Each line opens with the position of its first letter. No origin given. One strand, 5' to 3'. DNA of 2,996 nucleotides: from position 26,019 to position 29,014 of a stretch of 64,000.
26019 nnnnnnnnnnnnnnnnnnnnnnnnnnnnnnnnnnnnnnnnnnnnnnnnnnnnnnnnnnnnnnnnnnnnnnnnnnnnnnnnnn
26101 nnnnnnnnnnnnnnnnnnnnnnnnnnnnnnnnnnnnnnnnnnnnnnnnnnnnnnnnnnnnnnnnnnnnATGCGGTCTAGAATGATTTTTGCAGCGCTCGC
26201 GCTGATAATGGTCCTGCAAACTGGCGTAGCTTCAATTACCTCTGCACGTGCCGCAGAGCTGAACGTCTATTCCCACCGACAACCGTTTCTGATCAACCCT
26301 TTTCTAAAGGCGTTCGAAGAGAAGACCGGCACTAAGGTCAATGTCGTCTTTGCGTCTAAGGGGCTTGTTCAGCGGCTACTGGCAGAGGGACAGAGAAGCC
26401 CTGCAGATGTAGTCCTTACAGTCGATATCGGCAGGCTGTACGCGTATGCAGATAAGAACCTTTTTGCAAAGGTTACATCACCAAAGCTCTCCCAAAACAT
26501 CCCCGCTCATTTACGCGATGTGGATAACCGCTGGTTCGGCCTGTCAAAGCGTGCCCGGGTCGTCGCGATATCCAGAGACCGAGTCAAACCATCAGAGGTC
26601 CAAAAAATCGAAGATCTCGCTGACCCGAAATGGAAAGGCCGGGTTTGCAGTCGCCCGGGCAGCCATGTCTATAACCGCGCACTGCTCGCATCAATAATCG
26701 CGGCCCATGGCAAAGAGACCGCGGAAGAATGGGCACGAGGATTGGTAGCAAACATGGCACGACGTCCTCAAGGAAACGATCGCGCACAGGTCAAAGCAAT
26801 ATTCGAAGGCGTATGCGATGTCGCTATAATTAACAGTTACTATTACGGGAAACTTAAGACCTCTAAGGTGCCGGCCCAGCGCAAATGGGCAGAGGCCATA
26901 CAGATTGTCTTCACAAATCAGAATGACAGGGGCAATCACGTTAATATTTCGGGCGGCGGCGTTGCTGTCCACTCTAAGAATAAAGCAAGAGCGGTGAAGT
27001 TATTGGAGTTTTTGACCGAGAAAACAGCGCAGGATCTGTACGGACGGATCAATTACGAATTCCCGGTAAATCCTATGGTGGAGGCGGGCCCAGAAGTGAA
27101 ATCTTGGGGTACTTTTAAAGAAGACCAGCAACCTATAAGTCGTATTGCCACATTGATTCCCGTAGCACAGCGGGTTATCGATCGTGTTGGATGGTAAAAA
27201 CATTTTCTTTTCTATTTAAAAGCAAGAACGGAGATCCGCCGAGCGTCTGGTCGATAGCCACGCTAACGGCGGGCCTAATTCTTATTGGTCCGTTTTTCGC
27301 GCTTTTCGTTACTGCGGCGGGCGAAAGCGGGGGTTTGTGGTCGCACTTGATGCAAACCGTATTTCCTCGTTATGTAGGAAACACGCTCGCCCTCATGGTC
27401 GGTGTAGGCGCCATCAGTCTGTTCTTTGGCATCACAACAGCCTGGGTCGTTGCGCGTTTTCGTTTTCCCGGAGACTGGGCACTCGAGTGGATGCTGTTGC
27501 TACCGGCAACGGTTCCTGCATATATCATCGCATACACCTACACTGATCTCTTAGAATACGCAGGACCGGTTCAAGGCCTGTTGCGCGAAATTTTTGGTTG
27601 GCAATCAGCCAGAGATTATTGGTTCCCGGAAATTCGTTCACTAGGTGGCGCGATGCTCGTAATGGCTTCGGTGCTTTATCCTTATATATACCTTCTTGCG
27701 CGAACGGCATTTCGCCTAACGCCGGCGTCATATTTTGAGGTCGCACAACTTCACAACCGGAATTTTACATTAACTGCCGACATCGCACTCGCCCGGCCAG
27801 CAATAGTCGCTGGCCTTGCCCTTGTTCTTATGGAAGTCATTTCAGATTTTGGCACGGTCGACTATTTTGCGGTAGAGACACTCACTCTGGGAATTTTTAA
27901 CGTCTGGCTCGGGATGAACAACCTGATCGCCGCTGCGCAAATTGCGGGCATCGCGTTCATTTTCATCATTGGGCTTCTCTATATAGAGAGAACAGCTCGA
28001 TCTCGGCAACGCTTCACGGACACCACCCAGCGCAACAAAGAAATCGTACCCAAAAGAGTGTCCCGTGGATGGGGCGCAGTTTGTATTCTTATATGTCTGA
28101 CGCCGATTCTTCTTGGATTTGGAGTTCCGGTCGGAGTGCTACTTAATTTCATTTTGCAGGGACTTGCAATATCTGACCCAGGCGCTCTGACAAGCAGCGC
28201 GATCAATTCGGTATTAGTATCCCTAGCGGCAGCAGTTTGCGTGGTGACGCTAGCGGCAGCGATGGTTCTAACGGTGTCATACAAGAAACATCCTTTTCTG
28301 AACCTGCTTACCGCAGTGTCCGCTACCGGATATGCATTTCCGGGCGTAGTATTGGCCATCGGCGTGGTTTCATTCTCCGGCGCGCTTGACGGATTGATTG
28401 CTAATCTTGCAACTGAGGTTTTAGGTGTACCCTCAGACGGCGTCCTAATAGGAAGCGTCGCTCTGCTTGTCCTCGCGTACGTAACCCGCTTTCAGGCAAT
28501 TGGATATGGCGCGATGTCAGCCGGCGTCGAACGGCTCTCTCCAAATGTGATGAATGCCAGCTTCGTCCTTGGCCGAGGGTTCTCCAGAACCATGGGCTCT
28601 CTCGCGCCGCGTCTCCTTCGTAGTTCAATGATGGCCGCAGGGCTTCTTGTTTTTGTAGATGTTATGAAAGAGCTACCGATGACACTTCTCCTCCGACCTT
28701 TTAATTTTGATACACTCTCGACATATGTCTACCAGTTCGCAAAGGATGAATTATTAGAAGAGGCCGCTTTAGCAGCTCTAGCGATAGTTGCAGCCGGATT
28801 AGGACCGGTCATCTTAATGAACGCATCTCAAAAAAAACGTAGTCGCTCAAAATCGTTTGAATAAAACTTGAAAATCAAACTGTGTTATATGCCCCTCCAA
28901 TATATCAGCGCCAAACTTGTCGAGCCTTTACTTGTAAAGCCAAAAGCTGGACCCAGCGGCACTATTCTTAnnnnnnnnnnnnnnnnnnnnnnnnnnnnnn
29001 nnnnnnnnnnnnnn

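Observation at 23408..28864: Putative iron-regulated divergon: FbpABC-type transporter with an uncharacterised secreted protein and a membrane diiron hydroxylase-family gene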

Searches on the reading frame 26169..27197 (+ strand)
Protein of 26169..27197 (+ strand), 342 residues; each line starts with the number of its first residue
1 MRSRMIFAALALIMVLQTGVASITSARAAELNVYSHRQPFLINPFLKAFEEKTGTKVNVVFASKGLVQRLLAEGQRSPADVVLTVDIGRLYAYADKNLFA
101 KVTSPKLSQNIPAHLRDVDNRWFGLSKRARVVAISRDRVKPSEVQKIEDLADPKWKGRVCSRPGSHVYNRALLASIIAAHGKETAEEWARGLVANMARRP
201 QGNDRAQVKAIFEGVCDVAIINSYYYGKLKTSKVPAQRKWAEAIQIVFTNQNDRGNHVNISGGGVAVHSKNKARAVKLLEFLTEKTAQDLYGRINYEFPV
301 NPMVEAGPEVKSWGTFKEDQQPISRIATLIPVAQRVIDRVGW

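Call 3: search_protein_families(library=pfam, proteins=[window:26169-27197:+], max_evalue=0.01)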
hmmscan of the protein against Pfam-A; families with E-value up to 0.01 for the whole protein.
window:26169-27197:+ (342 aa): 4 families
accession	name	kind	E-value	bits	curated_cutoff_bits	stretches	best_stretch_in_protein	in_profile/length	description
PF13416.11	SBP_bac_8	-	3.8e-16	60.2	27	1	46-317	3-278/279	Bacterial extracellular solute-binding protein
PF01547.30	SBP_bac_1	-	1.3e-15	58.7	26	1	40-288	9-306/307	Bacterial extracellular solute-binding protein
PF13343.11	SBP_bac_6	-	3.4e-15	56.6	24.6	1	78-316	3-234/245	Bacterial extracellular solute-binding protein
PF13531.11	SBP_bac_11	-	1.6e-10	41.6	25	1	41-290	12-220/227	Bacterial extracellular solute-binding protein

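Call 4: search_protein_families(library=ncbifam, proteins=[window:26169-27197:+], max_evalue=0.01)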
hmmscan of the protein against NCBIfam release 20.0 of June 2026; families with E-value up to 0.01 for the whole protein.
window:26169-27197:+ (342 aa): 5 families
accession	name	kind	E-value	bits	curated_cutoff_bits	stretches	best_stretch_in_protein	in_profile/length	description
NF011620.1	PRK15046.1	equivalog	1.5e-13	50.3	310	1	24-304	20-294/334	2-aminoethylphosphonate ABC transporter substrate-binding protein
TIGR03261.1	phnS2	equivalog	5.2e-13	48.8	392.75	1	14-294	7-282/334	putative 2-aminoethylphosphonate ABC transporter substrate-binding protein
TIGR03227.1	PhnS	equivalog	3.8e-09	35.9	395.3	1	14-201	22-207/360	2-aminoethylphosphonate ABC transporter substrate-binding protein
TIGR01254.1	sfuA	subfamily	6.7e-07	28.9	93.4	1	42-301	20-269/306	thiamine ABC transporter substrate-binding protein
TIGR01276.1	thiB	equivalog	0.0062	15.8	317.15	0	47-114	38-108/324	thiamine ABC transporter substrate binding subunit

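Call 5: search_solved_structures(query=window:26169-27197:+, max_evalue=0.001, show_alignments=2)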
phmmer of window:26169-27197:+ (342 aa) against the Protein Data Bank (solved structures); distinct sequences matched with E-value up to 0.001: 28.
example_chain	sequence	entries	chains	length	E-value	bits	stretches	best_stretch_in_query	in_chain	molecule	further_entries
1q35_A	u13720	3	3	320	6e-91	308.4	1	29-340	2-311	iron binding protein FbpA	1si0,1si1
1y9u_A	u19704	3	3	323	1e-83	284.7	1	28-342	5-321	putative iron binding protein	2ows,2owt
2pt1_A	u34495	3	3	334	4.8e-82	279.2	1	24-342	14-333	Iron transport protein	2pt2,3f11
6g7n_A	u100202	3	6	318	1.4e-81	277.7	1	31-342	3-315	Extracellular solute-binding protein, family 1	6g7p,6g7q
7li0_A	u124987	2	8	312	1.2e-79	271.2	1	30-323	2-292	Fe(3+) ABC transporter substrate-binding protein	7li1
1y4t_A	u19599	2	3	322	1.6e-75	257.7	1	28-342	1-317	putative iron-uptake ABC transport system periplasmic iron-binding protein | Putative iron-uptake ABC transport system,periplasmic iron-binding protein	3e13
2voz_A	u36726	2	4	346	4.4e-74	253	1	10-342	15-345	PERIPLASMIC IRON-BINDING PROTEIN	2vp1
8c4y_AAA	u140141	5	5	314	6.8e-50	173.5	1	30-342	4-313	Putative iron ABC transporter, substrate binding protein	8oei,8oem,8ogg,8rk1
7w3w_A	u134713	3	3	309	2.1e-31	112.8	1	30-310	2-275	Iron-utilization periplasmic protein | Ferric iron ABC transporter iron-binding protein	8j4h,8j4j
8k7n_A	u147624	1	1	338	2.5e-30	109.2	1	30-305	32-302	Ferric iron ABC transporter, iron-binding protein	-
6iwf_A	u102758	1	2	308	5.4e-29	104.9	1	44-314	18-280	Ferric iron-binding protein HitA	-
6ivy_A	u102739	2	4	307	5.5e-29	104.8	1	44-314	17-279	Periplasmic Ferric iron-binding Protein HitA | Ferric iron-binding periplasmic protein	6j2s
1xvx_A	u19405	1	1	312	2e-26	96.4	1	32-304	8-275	YfuA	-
1xvy_A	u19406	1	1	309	6.5e-25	91.4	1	33-304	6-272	sfuA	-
1nnf_A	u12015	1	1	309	7.1e-25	91.3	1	31-302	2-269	Iron-utilization periplasmic protein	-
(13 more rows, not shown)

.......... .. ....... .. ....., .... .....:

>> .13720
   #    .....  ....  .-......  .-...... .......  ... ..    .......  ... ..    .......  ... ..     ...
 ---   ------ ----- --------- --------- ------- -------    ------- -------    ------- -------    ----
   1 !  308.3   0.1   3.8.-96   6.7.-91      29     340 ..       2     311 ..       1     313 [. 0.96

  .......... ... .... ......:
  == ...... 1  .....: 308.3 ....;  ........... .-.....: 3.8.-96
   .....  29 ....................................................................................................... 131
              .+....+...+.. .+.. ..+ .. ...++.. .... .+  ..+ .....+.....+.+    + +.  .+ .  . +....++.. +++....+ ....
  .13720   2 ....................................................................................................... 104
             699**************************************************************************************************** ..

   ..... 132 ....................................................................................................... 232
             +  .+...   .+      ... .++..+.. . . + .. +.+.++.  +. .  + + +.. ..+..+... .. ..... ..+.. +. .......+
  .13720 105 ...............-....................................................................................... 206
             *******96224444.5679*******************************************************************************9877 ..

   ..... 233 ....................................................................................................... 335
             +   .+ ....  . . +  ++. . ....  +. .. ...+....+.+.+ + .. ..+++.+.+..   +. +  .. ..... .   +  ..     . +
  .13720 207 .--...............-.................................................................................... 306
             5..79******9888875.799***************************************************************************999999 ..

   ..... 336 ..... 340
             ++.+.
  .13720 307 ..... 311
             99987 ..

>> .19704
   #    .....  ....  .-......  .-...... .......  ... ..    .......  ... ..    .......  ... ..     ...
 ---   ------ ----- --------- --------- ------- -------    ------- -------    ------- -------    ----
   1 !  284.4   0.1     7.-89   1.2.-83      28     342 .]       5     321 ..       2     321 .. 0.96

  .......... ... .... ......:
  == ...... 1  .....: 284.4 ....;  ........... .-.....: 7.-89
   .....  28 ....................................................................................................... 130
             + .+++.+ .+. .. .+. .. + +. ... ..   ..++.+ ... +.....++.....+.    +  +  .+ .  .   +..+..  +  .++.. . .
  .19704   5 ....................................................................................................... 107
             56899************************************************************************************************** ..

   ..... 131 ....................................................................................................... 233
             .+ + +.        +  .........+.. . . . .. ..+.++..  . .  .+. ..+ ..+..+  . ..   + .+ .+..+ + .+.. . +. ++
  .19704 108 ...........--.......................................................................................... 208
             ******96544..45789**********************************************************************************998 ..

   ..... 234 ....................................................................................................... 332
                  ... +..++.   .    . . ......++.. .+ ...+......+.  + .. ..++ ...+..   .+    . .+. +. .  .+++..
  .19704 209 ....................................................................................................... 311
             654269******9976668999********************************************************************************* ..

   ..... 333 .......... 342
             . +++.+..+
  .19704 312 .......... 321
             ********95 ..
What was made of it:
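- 26169..27197 (+): FbpA-type periplasmic ferric-binding protein of the three-tyrosine plus carbonate class. It has its own signal peptide. In most relatives it forms the C-terminal domain of the FAH protein. PDB 1Q35 at E 6e-91, with ligand residues aligned (call 5).
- On FbpA-type ferric-binding protein (three-Tyr + carbonate class, M. haemolytica type): The top eight PDB hits (E 6e-91 to 7e-50) are all iron-binding SBPs of the FbpA/FutA/cFbpA type (call 5).
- The SBP ligands are those of Fe3+ proteins (call 5).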

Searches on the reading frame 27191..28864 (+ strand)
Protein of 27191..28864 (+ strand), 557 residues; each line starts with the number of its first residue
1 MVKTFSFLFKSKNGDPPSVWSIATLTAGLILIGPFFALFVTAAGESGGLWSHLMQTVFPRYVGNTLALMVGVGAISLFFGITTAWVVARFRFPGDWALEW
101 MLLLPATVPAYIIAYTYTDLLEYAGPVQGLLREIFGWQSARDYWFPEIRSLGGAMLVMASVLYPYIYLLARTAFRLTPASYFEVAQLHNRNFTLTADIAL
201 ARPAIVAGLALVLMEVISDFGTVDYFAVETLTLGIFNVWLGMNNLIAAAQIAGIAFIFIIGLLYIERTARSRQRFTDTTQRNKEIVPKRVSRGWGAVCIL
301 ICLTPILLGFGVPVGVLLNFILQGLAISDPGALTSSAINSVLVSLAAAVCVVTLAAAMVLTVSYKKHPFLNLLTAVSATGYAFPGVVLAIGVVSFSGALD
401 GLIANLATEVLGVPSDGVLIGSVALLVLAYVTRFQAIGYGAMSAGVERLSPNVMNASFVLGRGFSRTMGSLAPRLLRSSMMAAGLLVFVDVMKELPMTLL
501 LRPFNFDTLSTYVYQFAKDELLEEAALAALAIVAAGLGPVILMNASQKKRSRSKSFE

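Call 3: search_protein_families(library=pfam, proteins=[window:27191-28864:+], max_evalue=0.01)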
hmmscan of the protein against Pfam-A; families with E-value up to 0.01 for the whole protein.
window:27191-28864:+ (557 aa): 0 families

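Call 4: search_protein_families(library=ncbifam, proteins=[window:27191-28864:+], max_evalue=0.01)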
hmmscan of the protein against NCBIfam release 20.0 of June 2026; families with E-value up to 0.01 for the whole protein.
window:27191-28864:+ (557 aa): 9 families
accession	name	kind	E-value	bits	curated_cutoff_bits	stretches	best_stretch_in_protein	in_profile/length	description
NF011624.0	PRK15050.1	equivalog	7.8e-11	41.6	247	1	50-274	62-290/297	2-aminoethylphosphonate ABC transporter permease subunit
TIGR03226.1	PhnU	equivalog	4e-08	33.1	283.45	1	61-273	92-307/311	2-aminoethylphosphonate ABC transporter permease subunit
TIGR00969.1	3a0106s02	subfamily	7.2e-08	32.2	240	1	19-133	19-134/272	sulfate ABC transporter permease subunit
TIGR01581.1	Mo_ABC_porter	hypoth_equivalog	3e-07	30.2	210.3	1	50-263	7-222/225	ABC transporter permease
NF006939.0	PRK09421.1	equivalog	5.8e-07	29.2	262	1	67-226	15-171/230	molybdate ABC transporter permease subunit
NF008620.0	PRK11602.1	equivalog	5e-06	25.9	442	1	22-133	25-137/291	sulfate/thiosulfate ABC transporter permease CysW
TIGR02139.1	permease_CysT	equivalog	0.00013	21.6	246.1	1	20-227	9-211/265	sulfate ABC transporter permease subunit CysT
TIGR02140.1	permease_CysW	equivalog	0.00021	20.9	329.1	1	23-121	9-108/261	sulfate ABC transporter permease subunit CysW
NF008208.0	PRK10971.1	equivalog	0.0023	17.4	415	1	25-272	22-269/277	sulfate/thiosulfate ABC transporter permease CysT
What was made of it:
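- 27191..28864 (+): FbpB-like double-module ABC permease (557 aa). NCBIfam permease hits in the N-terminal half (call 4).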
